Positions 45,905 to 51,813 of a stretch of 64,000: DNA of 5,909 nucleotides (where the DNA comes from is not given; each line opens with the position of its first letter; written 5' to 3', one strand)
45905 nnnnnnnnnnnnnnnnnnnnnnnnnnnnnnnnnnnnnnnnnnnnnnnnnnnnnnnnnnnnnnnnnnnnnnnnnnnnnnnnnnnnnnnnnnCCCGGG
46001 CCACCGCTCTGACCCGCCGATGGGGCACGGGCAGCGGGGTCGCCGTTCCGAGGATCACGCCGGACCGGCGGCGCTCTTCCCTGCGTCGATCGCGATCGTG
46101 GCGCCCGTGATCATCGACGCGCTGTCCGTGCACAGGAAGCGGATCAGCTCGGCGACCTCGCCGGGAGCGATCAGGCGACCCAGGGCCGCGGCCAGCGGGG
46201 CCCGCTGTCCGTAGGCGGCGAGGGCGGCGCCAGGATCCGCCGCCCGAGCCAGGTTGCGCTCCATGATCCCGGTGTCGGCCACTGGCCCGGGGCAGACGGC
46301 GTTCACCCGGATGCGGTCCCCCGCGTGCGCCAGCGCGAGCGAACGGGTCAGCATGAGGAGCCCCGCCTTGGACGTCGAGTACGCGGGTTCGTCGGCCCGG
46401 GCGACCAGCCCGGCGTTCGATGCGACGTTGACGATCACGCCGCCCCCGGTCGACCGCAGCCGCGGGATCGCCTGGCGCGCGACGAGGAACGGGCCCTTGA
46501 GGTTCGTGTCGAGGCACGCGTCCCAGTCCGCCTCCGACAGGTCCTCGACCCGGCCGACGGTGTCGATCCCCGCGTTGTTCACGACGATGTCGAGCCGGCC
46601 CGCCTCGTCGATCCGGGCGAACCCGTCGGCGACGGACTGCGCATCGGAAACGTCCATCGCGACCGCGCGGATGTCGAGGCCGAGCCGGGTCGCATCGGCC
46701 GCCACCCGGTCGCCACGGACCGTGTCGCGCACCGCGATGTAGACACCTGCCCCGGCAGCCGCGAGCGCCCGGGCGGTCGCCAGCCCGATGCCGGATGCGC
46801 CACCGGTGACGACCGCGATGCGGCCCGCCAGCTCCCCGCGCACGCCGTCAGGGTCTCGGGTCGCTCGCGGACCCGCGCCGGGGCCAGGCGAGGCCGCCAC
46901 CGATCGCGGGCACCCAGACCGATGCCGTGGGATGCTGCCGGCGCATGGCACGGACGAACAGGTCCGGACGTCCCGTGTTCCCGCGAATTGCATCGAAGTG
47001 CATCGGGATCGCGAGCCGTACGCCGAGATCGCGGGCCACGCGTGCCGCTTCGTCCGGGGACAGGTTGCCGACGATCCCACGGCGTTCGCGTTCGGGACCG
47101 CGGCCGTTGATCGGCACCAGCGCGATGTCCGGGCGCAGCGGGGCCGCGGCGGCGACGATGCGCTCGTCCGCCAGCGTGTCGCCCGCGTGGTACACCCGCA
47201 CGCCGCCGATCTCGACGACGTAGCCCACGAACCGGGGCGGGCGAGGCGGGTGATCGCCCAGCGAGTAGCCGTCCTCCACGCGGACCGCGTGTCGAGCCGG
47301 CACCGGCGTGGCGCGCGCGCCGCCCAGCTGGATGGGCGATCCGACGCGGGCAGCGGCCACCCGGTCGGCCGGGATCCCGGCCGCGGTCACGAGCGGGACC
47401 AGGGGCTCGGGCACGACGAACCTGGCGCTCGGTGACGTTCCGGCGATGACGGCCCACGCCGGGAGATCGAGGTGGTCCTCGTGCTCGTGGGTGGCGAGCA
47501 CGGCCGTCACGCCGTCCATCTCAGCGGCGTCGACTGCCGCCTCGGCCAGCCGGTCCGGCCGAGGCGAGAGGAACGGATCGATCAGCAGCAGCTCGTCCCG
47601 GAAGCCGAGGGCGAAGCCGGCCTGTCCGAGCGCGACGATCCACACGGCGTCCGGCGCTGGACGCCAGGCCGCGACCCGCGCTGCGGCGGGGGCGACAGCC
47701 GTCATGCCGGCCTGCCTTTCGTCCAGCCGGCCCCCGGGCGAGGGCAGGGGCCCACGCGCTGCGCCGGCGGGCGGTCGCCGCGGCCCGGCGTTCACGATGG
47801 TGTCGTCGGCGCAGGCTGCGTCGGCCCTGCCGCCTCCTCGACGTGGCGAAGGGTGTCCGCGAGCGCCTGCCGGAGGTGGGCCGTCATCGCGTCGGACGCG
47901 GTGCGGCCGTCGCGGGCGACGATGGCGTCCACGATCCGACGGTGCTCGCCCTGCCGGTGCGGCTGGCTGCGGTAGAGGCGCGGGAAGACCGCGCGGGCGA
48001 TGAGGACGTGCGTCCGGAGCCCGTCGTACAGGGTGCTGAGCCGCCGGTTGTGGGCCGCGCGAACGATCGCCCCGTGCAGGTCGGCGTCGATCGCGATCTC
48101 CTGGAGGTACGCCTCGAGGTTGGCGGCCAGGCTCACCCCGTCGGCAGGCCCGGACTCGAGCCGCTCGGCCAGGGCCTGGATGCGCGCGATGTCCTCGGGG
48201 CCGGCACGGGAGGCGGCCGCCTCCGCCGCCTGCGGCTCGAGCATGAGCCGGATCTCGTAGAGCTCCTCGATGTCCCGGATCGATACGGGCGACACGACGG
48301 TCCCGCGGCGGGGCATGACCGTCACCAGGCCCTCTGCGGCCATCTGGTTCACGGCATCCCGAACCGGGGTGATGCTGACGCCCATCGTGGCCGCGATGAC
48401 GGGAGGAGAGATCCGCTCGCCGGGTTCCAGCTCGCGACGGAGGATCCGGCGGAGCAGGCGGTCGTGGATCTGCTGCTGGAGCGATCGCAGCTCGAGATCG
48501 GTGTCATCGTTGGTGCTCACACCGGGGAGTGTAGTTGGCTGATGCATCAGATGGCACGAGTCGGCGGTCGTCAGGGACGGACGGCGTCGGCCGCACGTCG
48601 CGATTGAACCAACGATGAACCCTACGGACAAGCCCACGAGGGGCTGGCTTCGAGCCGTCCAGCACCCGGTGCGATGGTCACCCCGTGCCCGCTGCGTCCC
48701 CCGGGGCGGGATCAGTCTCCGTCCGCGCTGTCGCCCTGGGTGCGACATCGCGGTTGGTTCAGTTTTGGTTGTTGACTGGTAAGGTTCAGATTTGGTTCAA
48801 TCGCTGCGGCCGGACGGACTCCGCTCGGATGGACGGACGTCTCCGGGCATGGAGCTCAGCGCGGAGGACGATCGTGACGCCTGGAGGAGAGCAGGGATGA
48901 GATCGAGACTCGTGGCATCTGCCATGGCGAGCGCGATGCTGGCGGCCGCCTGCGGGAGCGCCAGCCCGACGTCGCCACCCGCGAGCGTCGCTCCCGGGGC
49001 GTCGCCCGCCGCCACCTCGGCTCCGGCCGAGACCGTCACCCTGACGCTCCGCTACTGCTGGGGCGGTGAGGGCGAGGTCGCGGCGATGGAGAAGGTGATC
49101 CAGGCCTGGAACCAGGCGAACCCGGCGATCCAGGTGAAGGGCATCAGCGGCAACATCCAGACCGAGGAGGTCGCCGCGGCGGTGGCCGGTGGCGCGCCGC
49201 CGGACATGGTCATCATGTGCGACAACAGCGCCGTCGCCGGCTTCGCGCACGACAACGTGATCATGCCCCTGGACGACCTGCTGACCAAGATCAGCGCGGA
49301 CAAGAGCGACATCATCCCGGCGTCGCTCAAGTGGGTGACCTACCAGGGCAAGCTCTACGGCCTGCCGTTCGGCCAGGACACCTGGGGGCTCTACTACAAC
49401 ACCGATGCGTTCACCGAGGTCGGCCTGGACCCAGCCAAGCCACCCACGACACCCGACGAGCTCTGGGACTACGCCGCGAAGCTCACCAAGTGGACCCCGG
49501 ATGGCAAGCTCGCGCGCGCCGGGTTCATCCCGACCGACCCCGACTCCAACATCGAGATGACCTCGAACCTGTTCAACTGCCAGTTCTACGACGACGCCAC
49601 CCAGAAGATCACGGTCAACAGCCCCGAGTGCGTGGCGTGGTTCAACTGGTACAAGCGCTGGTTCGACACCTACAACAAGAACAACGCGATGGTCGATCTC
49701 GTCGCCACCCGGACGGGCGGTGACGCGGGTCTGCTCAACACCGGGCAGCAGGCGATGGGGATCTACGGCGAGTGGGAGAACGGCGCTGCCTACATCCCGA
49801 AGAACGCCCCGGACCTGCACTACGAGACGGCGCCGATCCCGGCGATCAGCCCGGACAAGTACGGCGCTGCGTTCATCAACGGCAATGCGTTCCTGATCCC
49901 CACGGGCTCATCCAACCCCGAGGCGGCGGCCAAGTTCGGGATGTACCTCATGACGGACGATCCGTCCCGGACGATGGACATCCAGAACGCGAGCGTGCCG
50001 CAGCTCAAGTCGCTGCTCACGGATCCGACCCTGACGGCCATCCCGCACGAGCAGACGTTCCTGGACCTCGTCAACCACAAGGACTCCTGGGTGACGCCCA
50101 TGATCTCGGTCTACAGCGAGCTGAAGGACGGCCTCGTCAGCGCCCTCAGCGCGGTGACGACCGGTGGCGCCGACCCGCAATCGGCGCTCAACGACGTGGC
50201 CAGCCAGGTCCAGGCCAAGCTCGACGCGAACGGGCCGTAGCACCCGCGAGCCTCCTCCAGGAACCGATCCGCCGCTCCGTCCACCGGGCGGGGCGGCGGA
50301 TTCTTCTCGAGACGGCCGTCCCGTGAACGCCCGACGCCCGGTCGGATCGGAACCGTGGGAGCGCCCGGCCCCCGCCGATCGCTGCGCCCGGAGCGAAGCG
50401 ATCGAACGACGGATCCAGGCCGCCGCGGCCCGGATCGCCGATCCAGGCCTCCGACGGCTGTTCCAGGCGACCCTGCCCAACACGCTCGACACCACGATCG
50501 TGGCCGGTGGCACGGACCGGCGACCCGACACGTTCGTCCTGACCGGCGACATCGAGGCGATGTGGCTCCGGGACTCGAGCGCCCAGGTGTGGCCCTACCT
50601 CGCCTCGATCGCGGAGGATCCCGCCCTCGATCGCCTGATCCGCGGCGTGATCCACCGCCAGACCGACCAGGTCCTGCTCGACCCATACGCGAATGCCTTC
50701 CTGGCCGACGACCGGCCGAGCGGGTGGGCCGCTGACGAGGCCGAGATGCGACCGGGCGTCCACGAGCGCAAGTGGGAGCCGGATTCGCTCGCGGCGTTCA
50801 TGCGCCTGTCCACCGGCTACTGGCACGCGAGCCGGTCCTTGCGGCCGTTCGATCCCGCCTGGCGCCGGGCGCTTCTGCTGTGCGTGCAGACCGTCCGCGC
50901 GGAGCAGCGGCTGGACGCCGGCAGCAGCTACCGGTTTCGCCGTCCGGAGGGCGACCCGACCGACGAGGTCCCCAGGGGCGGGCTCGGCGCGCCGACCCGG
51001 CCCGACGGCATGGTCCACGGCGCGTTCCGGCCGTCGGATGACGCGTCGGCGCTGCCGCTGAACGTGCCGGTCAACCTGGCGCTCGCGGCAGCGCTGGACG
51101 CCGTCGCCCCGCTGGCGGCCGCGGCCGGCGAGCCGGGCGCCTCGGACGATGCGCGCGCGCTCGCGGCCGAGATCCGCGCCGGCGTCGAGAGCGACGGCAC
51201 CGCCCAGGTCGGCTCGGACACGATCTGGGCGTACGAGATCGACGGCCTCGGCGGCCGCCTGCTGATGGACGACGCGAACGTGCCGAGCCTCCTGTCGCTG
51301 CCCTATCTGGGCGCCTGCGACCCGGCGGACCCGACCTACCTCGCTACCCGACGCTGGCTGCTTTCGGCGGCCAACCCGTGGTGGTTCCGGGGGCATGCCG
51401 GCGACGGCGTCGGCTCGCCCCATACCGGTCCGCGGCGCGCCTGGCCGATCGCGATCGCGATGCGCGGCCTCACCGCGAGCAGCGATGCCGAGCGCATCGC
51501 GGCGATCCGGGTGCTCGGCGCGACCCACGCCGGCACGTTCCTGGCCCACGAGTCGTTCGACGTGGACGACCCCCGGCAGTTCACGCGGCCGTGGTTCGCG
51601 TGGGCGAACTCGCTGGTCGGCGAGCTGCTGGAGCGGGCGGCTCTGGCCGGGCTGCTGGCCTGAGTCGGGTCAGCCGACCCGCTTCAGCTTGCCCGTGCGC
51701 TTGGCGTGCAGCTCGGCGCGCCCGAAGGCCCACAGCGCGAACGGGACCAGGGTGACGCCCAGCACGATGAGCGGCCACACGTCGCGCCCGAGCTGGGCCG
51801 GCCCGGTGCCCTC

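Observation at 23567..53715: Six copies of a ~30-bp promoter-like module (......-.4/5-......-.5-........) in front of sugar-utilisation genes, a GntR regulator and a P450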

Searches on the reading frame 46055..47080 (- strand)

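Call 9: search_protein_families(library=pfam, proteins=[window:46055-47080:-])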
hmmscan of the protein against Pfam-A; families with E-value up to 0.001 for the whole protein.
window:46055-47080:- (341 aa): 4 families
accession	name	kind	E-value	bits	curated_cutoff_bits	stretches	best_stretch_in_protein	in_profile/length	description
PF00106.31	adh_short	-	2e-53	181.2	26.6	1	88-275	2-189/195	short chain dehydrogenase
PF13561.12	adh_short_C2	-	2.1e-52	178.5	27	1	95-334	3-234/236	Enoyl-(Acyl carrier protein) reductase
PF08659.16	KR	-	7.6e-11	42.7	22.6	1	90-236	4-151/180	KR domain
PF23441.1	SDR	-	8.5e-07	29.1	27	1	84-334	5-254/258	SDR-like rossmann domain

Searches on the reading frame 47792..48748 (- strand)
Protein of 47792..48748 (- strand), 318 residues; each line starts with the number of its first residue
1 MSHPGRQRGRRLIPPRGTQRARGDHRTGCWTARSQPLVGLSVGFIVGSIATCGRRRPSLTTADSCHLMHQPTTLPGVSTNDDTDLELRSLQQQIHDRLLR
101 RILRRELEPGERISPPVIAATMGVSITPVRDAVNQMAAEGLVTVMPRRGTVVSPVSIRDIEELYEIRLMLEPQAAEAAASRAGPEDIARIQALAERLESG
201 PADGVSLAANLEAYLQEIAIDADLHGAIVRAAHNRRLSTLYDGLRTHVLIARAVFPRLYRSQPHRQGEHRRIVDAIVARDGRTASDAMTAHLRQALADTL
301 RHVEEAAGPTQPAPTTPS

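Call 8: search_protein_families(library=pfam, proteins=[window:47792-48748:-])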
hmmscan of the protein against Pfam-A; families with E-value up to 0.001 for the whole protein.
window:47792-48748:- (318 aa): 2 families
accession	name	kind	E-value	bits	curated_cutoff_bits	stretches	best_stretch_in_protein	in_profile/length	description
PF07729.17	FCD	-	5.4e-24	85.4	24.3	1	162-293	1-124/125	FCD domain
PF00392.27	GntR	-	5.3e-15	55.3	27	1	90-152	1-64/64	Bacterial regulatory proteins, gntR family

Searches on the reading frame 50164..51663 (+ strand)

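Call 8: search_protein_families(library=pfam, proteins=[window:50164-51663:+])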
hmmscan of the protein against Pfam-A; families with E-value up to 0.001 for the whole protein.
window:50164-51663:+ (499 aa): 1 family
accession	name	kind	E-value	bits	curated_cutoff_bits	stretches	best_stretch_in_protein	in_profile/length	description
PF06824.17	Glyco_hydro_125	-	2.2e-134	448.9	23.4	1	93-489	1-413/414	Metal-independent alpha-mannosidase (GH125)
